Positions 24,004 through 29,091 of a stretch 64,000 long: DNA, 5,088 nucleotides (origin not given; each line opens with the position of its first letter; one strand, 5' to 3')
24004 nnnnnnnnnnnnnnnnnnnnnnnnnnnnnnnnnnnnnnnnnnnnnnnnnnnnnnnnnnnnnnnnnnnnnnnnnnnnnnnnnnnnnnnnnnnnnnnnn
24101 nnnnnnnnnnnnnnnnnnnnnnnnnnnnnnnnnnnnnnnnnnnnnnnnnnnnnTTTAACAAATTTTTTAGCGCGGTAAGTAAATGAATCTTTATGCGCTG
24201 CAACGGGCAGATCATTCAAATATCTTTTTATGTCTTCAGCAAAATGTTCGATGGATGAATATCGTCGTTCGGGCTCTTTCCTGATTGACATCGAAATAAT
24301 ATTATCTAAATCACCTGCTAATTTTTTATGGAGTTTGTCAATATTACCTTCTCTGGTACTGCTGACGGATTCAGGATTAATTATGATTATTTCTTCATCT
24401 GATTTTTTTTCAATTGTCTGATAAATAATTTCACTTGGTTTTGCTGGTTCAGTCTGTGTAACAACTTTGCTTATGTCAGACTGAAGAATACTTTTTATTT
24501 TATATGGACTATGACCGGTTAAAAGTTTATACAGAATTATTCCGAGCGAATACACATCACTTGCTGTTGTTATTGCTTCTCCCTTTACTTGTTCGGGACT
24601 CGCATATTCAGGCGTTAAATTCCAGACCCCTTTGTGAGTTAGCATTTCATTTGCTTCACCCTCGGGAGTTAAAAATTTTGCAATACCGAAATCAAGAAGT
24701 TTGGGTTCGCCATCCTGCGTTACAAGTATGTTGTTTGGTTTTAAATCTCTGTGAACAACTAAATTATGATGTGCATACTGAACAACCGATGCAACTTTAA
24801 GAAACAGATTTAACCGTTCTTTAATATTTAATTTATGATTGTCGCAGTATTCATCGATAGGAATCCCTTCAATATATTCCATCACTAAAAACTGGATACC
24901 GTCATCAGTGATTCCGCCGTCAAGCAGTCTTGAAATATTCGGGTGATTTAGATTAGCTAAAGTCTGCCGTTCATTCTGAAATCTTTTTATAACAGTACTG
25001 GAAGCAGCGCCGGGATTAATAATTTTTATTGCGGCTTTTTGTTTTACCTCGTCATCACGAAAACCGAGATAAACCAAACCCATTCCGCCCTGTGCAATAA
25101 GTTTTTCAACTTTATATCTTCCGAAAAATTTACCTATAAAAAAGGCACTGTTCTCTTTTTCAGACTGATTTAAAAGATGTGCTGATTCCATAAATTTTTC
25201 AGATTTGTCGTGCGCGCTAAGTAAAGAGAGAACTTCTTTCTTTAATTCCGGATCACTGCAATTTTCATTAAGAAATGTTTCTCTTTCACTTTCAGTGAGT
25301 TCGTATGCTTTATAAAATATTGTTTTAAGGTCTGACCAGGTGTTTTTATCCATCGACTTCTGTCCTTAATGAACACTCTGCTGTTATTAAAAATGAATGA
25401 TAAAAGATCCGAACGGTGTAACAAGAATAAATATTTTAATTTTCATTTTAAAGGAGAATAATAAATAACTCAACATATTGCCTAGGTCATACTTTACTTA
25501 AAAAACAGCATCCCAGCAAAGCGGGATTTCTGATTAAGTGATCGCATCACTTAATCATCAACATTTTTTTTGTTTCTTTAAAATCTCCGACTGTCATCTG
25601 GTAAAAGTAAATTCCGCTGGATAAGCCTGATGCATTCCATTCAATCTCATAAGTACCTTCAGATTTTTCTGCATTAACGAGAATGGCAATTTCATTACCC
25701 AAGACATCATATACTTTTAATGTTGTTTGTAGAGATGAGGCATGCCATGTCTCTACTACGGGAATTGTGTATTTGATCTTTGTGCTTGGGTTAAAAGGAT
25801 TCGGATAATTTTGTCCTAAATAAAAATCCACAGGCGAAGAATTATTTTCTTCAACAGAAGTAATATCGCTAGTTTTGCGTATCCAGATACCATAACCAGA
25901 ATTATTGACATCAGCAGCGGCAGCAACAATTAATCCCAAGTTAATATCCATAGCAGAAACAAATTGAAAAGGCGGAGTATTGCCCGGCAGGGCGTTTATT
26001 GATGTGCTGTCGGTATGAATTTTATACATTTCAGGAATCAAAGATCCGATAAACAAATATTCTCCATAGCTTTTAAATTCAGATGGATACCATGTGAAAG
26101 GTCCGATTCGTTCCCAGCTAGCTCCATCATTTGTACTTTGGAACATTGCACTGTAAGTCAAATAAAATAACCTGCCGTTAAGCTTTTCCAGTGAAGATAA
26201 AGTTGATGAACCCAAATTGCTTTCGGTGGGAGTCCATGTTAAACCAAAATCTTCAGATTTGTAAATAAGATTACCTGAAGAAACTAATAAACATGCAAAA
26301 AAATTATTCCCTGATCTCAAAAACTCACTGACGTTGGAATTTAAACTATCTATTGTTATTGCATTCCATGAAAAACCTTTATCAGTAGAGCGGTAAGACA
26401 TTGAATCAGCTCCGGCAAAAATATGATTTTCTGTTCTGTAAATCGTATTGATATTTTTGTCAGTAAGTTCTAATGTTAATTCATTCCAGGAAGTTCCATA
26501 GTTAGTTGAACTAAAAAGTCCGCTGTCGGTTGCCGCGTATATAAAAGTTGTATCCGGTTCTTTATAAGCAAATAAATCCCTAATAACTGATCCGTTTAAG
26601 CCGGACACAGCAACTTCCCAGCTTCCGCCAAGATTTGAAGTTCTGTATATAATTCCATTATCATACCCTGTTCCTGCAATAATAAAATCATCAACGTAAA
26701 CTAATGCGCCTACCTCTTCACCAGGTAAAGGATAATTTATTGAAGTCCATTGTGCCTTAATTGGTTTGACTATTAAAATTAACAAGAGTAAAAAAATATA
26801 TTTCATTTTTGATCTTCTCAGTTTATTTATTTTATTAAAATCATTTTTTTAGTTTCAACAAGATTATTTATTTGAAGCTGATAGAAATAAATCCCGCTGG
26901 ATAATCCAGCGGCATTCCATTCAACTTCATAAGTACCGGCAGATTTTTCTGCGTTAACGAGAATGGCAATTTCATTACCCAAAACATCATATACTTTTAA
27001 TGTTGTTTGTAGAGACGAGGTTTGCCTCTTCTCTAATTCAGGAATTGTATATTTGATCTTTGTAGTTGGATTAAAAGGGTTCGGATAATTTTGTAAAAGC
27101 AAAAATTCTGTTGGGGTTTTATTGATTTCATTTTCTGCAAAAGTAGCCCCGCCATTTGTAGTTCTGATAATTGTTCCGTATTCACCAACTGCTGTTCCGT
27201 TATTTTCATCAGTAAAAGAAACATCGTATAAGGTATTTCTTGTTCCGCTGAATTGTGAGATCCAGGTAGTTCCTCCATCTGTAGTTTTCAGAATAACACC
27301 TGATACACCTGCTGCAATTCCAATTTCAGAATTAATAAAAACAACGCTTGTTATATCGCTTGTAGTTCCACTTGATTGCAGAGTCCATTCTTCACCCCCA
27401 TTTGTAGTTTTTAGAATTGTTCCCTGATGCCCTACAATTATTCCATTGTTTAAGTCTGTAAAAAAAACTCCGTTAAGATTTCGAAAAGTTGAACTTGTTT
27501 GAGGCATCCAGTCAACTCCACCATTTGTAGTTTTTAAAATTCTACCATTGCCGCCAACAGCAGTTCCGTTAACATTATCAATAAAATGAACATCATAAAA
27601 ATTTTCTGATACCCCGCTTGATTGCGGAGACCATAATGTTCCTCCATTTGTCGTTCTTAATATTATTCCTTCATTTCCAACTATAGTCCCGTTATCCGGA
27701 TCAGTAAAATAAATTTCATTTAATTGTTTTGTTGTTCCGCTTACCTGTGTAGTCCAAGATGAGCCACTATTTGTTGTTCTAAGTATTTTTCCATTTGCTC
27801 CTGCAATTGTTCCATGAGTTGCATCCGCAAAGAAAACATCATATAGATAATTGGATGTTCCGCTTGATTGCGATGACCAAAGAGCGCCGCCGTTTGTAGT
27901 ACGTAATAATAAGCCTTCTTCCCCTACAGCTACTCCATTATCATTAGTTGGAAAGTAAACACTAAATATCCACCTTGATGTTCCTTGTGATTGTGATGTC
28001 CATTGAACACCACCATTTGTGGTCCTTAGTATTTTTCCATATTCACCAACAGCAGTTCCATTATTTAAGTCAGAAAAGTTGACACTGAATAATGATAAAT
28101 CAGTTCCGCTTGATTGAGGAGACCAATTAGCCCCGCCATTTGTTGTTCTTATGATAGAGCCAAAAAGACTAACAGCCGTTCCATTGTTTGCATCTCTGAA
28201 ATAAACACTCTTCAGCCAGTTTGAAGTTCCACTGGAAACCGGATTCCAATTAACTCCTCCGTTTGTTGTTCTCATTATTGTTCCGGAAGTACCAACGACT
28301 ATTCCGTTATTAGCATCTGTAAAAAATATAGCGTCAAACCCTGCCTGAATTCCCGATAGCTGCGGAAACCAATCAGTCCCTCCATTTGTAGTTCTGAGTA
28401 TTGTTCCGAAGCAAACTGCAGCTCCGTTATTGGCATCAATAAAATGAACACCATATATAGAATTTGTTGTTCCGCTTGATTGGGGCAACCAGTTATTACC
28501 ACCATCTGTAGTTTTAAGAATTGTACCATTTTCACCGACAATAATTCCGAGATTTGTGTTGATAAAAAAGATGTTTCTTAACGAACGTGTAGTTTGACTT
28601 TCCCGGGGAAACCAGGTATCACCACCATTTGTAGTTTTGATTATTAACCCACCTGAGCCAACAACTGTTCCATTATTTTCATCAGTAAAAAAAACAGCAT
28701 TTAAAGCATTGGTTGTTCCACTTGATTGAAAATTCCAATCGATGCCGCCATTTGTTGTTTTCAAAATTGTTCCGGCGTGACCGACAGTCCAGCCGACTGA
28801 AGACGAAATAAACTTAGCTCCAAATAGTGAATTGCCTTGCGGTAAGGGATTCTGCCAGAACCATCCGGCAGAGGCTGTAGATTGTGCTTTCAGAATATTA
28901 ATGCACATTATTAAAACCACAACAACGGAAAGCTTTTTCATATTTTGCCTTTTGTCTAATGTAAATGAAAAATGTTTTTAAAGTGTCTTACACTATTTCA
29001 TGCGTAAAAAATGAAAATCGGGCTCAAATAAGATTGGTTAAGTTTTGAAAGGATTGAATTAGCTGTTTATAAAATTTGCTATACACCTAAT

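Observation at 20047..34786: Two paralogous ECF-sigma / TPR Ser-Thr-kinase modules interleaved with T9SS-exported beta-propeller genes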

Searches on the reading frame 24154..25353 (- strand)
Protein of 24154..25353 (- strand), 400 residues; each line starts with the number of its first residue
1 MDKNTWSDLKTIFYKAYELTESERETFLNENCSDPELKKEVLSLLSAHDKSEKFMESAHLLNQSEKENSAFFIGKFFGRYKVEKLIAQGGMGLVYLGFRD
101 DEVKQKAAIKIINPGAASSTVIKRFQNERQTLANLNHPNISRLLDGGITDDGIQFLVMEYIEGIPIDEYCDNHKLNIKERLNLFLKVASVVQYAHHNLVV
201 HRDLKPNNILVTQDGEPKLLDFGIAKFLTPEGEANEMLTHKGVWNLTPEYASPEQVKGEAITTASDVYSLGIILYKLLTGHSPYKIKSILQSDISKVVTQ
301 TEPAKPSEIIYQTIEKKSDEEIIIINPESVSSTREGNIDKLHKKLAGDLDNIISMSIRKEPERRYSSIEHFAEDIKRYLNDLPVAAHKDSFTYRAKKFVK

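Call 61: search_solved_structures(query=window:24154-25353:-, max_evalue=1e-20, show_alignments=0)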
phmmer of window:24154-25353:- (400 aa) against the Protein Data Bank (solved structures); distinct sequences matched with E-value up to 1e-20: 79 (the best 60 are shown).
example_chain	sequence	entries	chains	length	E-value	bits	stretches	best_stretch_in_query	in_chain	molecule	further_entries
9eed_A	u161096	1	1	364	1.3e-48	169.2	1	4-285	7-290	Kinase domain protein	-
9ruk_A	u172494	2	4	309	1.6e-41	145.8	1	72-290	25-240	Serine/threonine-protein kinase StkP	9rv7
9ru3_A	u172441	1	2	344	3.2e-41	144.8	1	73-290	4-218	Serine/threonine-protein kinase StkP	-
9ruj_A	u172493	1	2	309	4.2e-41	144.5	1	72-290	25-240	Serine/threonine-protein kinase StkP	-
9ymt_A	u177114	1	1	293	6.2e-39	137.3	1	72-291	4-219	Serine/Threonine Kinase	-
4eqm_A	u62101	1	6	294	6.2e-39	137.3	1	72-291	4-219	Protein kinase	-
1mru_A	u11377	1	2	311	1.8e-36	129.2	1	78-288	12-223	Probable serine/threonine-protein kinase pknB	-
3f69_A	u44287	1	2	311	4.1e-36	128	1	78-288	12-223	Serine/threonine-protein kinase pknB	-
3ori_A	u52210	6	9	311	5.7e-36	127.6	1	78-288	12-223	Serine/threonine protein kinase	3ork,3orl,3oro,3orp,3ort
3f61_A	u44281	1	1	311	6.1e-36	127.5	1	78-285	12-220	Serine/threonine-protein kinase pknB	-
5u94_A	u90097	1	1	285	9.4e-36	126.9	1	78-288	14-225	Serine/threonine-protein kinase PknB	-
6b2p_A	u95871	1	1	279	1e-35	126.8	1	78-288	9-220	Serine/threonine-protein kinase PknB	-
1o6y_A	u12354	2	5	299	1.2e-35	126.5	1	78-288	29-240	SERINE/THREONINE-PROTEIN KINASE PKNB | Probable serine/threonine-protein kinase pknB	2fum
9p9u_A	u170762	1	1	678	1.6e-35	126.1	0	79-302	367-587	Epidermal growth factor receptor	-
3orm_A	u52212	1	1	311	1.8e-35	126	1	78-288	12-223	Serine/threonine protein kinase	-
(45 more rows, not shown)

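Call 63: search_solved_structures(query=window:24154-25353:-, max_evalue=1e-45, show_alignments=1)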
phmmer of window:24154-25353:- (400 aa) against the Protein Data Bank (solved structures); distinct sequences matched with E-value up to 1e-45: 1.
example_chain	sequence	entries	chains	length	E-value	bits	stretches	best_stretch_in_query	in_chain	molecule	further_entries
9eed_A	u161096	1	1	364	1.3e-48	169.2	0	4-285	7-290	Kinase domain protein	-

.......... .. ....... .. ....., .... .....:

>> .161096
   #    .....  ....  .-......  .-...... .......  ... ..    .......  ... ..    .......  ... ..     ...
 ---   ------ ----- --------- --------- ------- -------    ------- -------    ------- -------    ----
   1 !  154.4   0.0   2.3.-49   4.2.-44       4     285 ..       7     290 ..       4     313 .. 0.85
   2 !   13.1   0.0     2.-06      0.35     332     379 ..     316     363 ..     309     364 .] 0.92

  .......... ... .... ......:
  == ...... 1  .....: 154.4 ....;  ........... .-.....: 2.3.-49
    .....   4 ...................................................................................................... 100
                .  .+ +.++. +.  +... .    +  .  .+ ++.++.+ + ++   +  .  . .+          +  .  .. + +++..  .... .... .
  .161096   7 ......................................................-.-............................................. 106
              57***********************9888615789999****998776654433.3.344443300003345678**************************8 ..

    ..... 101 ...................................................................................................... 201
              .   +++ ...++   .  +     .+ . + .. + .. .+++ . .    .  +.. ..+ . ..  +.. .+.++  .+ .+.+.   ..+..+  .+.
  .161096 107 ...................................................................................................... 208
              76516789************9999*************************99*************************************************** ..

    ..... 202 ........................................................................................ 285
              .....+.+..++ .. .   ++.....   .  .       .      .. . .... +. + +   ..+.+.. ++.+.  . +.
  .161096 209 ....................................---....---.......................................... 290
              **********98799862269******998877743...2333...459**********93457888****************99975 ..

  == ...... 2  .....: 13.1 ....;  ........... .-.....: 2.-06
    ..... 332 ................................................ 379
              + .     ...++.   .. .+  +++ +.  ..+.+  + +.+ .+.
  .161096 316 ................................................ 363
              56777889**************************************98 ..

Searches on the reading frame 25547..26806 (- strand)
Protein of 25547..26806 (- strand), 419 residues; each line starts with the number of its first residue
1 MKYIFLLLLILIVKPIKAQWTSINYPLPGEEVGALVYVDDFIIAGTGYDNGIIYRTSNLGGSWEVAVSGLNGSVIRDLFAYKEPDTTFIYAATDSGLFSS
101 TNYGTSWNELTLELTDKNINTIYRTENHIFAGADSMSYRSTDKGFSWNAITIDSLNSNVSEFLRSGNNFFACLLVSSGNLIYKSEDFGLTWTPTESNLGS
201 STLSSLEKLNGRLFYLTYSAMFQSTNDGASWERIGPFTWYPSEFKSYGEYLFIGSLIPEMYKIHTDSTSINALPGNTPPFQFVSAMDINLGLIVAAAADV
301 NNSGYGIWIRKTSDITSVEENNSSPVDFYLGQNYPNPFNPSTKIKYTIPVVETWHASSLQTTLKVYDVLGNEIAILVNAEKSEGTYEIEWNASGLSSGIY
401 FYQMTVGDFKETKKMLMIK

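Call 3: search_protein_families(library=pfam, proteins=[window:25547-26806:-], max_evalue=0.01)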
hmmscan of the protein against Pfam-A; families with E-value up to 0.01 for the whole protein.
window:25547-26806:- (419 aa): 7 families
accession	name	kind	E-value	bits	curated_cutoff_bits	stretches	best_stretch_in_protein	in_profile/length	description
PF18962.6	Por_Secre_tail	-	2.5e-10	40.9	27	1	334-416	2-74/75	Secretion system C-terminal sorting domain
PF15902.12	Sortilin-Vps10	-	2.7e-09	36.8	33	1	138-234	4-112/446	Sortilin, neurotensin receptor 3,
PF14870.12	PSII_BNR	-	9.7e-07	28.8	27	1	80-194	24-140/303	Photosynthesis system II assembly factor YCF48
PF19755.4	DUF6242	-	1.3e-05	25.6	29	0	86-147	164-217/217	Domain of unknown function (DUF6242)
PF13585.12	CHU_C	-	0.00075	20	27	0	358-414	26-81/86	CHU_C Type IX secretion signal domain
PF15899.11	BNR_6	-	0.0015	18.9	27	0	181-192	1-12/14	BNR-Asp box repeat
PF13860.13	FlgD_ig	-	0.0061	16.9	27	0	356-405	20-74/79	FlgD Ig-like domain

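Call 4: search_protein_families(library=ncbifam, proteins=[window:25547-26806:-], max_evalue=0.01)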
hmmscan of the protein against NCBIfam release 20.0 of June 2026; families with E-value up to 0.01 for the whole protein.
window:25547-26806:- (419 aa): 6 families
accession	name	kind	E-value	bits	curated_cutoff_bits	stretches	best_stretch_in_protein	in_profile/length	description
NF045728.1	glycosyl_F510_1955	equivalog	4.6e-14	52.3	175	2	115-235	101-214/246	F510_1955 family glycosylhydrolase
TIGR04183.1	Por_Secre_tail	domain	2.5e-09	37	23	1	334-415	2-69/72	T9SS type A sorting domain-containing protein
NF010237.0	PRK13684.1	equivalog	2.1e-08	33.6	326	1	93-193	64-166/334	photosynthesis system II assembly factor Ycf48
NF038113.1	T9SSA_dep_M36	equivalog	4.4e-06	25.1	885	1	332-417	794-868/869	T9SS-dependent M36 family metallopeptidase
NF052323.1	T9SSA_dep_M6i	equivalog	1e-05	23.7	600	1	333-419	960-1038/1043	T9SS-dependent M6-like inactivated metalloprotease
NF053688.1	BamI_Bacteroidota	equivalog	0.00017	21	370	1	89-153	175-246/452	BamI family beta-barrel-assembly machinery protein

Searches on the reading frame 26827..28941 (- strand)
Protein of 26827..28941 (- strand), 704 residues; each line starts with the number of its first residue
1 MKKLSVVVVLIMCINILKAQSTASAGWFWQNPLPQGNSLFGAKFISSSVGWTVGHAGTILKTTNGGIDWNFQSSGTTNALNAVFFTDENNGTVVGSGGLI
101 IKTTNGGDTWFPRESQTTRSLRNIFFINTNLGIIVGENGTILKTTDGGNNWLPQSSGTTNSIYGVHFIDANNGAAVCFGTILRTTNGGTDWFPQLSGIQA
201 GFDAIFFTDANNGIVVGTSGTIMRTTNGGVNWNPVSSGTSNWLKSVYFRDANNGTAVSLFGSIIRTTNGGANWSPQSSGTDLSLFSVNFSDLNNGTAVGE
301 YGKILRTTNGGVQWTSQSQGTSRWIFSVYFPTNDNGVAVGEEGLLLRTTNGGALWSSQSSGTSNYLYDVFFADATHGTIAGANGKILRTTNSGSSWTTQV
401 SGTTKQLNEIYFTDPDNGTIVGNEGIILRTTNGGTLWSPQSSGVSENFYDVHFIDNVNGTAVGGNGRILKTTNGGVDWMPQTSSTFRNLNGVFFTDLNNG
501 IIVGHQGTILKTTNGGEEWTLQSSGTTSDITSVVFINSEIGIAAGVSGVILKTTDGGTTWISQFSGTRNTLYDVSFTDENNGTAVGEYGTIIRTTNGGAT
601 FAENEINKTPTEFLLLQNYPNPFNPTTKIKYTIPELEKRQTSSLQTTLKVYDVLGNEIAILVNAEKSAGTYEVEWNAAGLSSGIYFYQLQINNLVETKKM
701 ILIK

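Call 3: search_protein_families(library=pfam, proteins=[window:26827-28941:-], max_evalue=0.01)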
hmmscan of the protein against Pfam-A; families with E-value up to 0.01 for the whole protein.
window:26827-28941:- (704 aa): 5 families
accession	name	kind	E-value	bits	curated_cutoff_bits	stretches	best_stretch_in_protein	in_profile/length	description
PF14870.12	PSII_BNR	-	3.5e-58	197.7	27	9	355-438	9-95/303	Photosynthesis system II assembly factor YCF48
PF18962.6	Por_Secre_tail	-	9.4e-10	39.1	27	1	619-701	2-74/75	Secretion system C-terminal sorting domain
PF22455.1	PqqF_C_3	-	1.4e-05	25.5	27.9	0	505-534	35-64/128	PQQ synthase PqqF, C-terminal lobe domain 3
PF13585.12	CHU_C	-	0.0026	18.3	27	0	642-699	25-81/86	CHU_C Type IX secretion signal domain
PF13860.13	FlgD_ig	-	0.0089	16.4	27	0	644-686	23-70/79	FlgD Ig-like domain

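Call 4: search_protein_families(library=ncbifam, proteins=[window:26827-28941:-], max_evalue=0.01)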
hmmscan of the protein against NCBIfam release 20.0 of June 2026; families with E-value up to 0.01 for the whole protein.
window:26827-28941:- (704 aa): 2 families
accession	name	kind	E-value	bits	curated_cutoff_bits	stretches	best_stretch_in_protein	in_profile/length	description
NF010237.0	PRK13684.1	equivalog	7.2e-62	209.3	326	8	78-195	46-168/334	photosynthesis system II assembly factor Ycf48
TIGR04183.1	Por_Secre_tail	domain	2.2e-09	37.2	23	1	619-701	2-70/72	T9SS type A sorting domain-containing protein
